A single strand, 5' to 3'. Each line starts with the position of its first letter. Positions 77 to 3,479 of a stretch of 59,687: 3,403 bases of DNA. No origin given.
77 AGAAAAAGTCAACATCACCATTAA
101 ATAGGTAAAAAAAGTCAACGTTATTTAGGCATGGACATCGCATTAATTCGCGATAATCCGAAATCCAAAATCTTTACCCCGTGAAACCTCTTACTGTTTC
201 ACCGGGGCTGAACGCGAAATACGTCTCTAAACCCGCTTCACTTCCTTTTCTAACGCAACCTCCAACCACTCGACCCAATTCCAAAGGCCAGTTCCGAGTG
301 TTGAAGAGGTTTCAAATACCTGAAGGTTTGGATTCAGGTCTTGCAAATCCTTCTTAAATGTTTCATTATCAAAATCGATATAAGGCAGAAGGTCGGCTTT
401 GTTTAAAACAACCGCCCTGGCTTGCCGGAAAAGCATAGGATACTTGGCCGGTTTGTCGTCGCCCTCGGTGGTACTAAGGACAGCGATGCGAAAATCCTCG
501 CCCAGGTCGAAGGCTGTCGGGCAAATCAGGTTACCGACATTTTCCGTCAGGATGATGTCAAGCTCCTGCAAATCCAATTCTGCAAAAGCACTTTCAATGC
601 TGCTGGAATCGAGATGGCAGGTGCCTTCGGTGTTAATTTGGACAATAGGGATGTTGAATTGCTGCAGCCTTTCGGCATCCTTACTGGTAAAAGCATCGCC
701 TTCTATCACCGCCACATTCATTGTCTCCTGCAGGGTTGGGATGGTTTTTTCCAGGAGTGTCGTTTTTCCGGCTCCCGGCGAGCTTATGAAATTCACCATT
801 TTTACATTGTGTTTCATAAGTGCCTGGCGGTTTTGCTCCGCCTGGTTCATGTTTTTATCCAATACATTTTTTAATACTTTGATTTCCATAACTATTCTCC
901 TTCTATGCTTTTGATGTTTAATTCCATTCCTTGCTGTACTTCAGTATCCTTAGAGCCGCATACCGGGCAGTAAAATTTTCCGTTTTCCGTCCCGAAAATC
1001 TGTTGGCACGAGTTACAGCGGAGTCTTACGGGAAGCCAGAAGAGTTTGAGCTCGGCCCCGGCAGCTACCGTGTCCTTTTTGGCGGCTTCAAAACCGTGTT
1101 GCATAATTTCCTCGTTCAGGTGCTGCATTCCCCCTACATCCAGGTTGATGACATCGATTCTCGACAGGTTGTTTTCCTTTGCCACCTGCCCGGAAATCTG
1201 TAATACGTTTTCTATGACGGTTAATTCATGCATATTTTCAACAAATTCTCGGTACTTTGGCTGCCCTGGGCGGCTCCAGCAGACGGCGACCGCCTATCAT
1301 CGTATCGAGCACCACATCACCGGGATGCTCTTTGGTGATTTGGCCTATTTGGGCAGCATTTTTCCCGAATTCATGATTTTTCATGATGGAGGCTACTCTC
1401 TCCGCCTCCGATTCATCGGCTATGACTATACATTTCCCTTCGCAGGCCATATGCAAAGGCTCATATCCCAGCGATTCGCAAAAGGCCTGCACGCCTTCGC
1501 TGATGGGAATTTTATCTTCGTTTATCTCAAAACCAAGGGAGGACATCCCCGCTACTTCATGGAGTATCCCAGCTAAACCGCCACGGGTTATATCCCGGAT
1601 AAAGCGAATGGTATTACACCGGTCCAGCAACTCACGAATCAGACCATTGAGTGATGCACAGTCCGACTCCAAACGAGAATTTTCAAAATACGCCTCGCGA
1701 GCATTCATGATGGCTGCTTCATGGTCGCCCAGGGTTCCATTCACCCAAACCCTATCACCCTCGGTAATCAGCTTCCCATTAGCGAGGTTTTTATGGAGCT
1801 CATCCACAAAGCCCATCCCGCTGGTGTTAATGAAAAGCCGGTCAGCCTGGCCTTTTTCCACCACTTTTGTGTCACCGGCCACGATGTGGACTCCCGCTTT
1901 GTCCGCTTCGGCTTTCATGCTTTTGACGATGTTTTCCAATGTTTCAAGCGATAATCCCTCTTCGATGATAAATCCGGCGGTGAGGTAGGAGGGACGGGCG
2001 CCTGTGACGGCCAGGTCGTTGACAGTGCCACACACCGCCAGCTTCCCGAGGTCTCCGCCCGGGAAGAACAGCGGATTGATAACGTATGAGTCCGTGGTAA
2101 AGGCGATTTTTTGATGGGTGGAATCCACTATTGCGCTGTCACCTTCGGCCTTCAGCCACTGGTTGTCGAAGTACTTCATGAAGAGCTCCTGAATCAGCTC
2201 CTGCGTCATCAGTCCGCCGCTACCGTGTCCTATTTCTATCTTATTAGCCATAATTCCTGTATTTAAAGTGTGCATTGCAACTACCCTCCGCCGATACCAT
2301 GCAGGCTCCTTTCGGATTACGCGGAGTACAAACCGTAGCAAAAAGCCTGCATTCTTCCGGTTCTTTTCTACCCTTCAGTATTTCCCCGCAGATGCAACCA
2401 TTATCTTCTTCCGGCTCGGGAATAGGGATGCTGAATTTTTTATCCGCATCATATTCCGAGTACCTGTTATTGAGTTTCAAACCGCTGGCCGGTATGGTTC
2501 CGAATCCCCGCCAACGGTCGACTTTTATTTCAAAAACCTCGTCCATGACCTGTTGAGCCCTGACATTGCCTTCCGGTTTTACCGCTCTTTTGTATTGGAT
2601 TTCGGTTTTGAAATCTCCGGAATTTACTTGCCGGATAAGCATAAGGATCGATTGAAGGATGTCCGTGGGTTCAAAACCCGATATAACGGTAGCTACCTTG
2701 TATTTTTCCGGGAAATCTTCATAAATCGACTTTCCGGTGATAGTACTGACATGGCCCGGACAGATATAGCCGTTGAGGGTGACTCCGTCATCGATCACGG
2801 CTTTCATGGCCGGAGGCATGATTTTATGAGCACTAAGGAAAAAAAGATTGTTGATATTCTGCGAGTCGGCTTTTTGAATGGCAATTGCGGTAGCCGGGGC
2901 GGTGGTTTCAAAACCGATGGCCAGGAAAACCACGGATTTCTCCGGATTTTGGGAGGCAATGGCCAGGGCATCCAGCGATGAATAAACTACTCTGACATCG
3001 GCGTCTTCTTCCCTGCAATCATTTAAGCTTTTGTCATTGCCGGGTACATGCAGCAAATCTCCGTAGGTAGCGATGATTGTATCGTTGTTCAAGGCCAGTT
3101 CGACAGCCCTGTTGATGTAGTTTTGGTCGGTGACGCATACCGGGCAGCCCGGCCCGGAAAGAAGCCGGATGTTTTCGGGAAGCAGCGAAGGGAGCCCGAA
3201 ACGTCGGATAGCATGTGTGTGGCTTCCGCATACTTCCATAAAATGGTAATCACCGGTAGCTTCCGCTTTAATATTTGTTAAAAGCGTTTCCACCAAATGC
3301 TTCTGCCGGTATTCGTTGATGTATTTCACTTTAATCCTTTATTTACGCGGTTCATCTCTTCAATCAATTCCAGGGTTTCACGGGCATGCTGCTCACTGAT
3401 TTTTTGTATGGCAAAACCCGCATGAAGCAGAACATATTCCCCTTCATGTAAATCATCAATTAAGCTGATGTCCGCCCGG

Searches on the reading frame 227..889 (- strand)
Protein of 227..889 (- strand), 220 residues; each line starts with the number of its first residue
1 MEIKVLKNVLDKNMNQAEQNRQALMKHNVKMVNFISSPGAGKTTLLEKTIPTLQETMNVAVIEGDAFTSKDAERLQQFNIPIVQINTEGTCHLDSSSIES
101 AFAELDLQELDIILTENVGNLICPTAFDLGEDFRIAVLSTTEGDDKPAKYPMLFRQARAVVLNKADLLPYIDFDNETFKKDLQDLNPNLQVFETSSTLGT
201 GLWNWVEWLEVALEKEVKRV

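Call 36: search_protein_families(library=pfam, proteins=[window:227-889:-], max_evalue=0.0001)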
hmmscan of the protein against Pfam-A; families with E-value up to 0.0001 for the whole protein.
window:227-889:- (220 aa): 1 family
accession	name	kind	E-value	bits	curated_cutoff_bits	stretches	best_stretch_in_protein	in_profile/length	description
PF02492.25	cobW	-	1.6e-22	80.4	20.7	1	36-192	7-179/180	CobW/HypB/UreG, nucleotide-binding domain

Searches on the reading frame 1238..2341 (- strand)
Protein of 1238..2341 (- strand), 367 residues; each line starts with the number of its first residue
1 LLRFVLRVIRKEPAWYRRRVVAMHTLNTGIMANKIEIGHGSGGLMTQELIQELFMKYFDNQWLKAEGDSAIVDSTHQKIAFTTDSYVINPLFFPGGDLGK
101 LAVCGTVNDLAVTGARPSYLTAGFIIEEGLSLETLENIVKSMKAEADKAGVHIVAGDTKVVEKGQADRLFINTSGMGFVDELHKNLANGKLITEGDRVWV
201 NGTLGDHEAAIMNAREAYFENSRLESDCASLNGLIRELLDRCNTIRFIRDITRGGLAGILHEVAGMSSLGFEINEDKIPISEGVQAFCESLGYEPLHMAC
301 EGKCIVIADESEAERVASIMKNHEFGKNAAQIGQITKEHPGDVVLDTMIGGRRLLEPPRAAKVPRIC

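Call 36: search_protein_families(library=pfam, proteins=[window:1238-2341:-], max_evalue=0.0001)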
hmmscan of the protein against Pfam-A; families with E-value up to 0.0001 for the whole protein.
window:1238-2341:- (367 aa): 2 families
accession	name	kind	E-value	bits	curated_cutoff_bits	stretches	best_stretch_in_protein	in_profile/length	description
PF02769.27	AIRS_C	-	1.2e-23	84.5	23.1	1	194-344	2-154/156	AIR synthase related protein, C-terminal domain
PF00586.29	AIRS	-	6.4e-23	81.7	24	1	68-179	3-112/112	AIR synthase related protein, N-terminal domain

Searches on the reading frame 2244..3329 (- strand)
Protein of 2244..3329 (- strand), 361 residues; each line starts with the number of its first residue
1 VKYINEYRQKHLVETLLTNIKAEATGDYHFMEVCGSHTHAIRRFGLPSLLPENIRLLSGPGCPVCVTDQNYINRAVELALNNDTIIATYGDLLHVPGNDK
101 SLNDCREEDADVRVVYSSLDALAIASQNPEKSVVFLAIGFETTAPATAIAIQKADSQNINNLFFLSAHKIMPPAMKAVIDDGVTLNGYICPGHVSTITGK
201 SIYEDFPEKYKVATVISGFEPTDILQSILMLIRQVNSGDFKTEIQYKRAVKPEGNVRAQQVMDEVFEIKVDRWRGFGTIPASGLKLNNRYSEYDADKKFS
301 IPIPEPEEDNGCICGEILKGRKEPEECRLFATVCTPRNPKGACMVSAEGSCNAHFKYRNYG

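Call 36: search_protein_families(library=pfam, proteins=[window:2244-3329:-], max_evalue=0.0001)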
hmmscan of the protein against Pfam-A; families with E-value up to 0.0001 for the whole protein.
window:2244-3329:- (361 aa): 1 family
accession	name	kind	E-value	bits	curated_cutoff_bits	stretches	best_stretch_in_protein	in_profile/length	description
PF01924.21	HypD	-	1.1e-147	492.2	25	1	12-358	2-351/351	Hydrogenase formation hypA family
